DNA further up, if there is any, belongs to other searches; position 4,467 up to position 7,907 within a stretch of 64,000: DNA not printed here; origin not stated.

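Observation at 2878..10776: tRNA-Leu(CAA)-anchored defence islet bounded by a 14-bp direct repeat and carrying a low-GC Type III R-M cassette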

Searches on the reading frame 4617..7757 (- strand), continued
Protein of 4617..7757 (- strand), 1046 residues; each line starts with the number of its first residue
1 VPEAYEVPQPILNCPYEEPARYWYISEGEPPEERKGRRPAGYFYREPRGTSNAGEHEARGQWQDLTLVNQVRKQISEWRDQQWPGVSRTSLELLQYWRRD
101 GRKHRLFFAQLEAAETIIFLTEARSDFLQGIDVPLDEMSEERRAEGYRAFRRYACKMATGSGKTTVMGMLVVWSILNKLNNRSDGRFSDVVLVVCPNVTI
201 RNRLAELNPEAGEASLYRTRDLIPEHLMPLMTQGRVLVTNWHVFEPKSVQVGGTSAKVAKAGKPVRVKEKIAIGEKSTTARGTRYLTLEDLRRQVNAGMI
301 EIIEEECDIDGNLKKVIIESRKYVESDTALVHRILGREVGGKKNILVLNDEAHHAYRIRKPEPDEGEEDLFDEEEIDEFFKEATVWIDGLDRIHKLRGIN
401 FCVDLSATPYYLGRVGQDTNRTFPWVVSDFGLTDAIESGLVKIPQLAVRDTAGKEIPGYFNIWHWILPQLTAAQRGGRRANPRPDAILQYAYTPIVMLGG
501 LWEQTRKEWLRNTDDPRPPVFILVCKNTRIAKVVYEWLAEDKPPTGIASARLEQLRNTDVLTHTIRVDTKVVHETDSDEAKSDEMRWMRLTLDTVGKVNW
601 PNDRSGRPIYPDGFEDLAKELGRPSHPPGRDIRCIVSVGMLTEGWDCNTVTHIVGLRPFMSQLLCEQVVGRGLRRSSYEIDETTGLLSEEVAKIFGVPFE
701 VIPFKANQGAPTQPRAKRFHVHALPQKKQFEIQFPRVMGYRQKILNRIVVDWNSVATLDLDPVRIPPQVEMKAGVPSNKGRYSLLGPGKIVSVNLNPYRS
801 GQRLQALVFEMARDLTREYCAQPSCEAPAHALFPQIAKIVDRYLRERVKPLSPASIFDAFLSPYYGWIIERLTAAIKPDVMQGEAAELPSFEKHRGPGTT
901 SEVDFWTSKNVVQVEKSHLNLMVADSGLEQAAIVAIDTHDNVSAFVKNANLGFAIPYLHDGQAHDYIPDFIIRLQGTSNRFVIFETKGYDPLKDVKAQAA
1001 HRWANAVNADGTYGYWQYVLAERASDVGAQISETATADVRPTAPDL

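Call 72: find_encoding_contigs(protein=P0247, flank=8000, max_places=4)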
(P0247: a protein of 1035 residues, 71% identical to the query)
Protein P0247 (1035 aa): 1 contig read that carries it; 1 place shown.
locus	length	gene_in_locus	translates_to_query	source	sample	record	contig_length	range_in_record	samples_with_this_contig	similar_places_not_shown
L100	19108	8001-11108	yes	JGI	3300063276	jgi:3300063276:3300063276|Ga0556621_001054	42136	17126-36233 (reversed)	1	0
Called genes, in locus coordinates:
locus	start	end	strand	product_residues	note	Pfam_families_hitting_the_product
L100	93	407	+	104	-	PF05015:HigB-like_toxin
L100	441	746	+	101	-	PF01381:HTH_3, PF13443:HTH_26 (weak), PF12844:HTH_19 (weak)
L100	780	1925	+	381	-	-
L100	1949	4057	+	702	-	PF01935:DUF87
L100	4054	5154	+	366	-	PF01555:N6_N4_Mtase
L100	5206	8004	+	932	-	PF01555:N6_N4_Mtase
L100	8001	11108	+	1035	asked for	PF04851:ResIII (faint)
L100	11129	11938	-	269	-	PF06114:Peptidase_M78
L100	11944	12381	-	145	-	-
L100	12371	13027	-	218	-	-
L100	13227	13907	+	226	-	PF14452:Multi_ubiq (weak)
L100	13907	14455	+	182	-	-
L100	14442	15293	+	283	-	PF00899:ThiF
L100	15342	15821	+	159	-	PF07690:MFS_1 (weak)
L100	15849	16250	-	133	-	PF00565:SNase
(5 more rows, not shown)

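Call 77: search_solved_structures(query=A1, max_evalue=1)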
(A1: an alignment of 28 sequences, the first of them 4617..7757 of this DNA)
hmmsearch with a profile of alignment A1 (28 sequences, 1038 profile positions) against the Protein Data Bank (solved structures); distinct sequences matched with E-value up to 1: 4.
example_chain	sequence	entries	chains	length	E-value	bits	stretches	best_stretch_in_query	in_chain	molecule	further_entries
6jde_B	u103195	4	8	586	0.0023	18.7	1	632-675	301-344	Putative DNA repair helicase RadD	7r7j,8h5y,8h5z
7clg_A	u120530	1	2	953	0.011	16.4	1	632-678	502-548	Putative helicase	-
9vtg_LZ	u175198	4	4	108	0.098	13.3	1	241-310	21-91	Large ribosomal subunit protein eL22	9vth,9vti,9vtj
8azw_K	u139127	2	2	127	0.11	13.1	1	241-309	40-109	eL22 (60S ribosomal protein L22) | 60S ribosomal protein L22-2-like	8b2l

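Call 87: predict_structure(alignment_id=A1)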
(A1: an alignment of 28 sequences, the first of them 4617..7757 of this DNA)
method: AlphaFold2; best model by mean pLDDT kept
length: 1046 residues; sequences in the alignment: 28
mean_pLDDT: 53.5   pTM: 0.33
mean pLDDT of the five models: 53.5, 52.9, 51.5, 48.6, 48.5
residues with pLDDT >= 90: 0; 70-90: 301; 50-70: 248; < 50: 497
segments of 3 or more residues with pLDDT < 50: 1-7, 12-16, 49-58, 88-90, 96-106, 119-121, 123-139, 145-167, 182-264, 277-282, 323-331, 333-398, 406-465, 476-481, 569-580, 639-745, 776-783, 882-923, 1040-1046
pLDDT, mean of each block of 10 residues (from residue 1): 44 53 67 76 56 44 66 66 51 50 47 49 42 35 41 27 43 56 44 37 28 28 38 42 37 29 56 60 66 72 83 79 48 46 37 24 26 24 26 44 45 27 31 24 26 34 52 52 61 64 72 67 65 83 76 78 71 44 69 71 68 76 79 67 31 31 27 32 41 27 26 27 26 26 51 82 64 47 51 62 70 77 62 79 87 80 78 76 39 34 27 41 58 75 69 66 73 78 78 82 75 79 82 72 37
secondary structure, 60 per line:
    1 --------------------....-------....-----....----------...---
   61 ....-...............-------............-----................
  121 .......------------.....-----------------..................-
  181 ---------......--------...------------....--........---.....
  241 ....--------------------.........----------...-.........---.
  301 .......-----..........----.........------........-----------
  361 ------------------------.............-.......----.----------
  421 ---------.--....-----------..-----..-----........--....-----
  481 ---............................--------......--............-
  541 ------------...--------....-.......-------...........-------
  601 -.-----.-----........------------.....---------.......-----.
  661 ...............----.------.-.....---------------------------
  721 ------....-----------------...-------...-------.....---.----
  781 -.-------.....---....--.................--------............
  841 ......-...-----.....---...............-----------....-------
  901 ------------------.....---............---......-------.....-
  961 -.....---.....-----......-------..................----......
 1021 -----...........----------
elements in order (helices of 4 or more, strands of 3 or more residues): E21-24 E32-35 E41-44 E61-64 H66-80 H88-99 H105-127 H140-144 H162-179 E190-195 H219-222 H225-232 E236-240 H241-244 E265-273 E284-286 H288-296 E300-307 E313-322 H327-335 E345-349 H385-397 E399-405 H433-436 H462-469 H472-475 H484-511 E520-525 H528-539 E564-567 H569-575 H583-593 H614-621 E634-638 H648-654 H660-675 H689-693 H727-730 E748-750 E758-760 E768-772 E790-794 H798-801 H804-820 H829-846 E848-850 H856-860 H864-875 E876-878 H890-893 H919-923 H927-938 E942-947 E955-959 E962-966 E970-974 E980-985 H993-1010 E1015-1020 H1026-1036
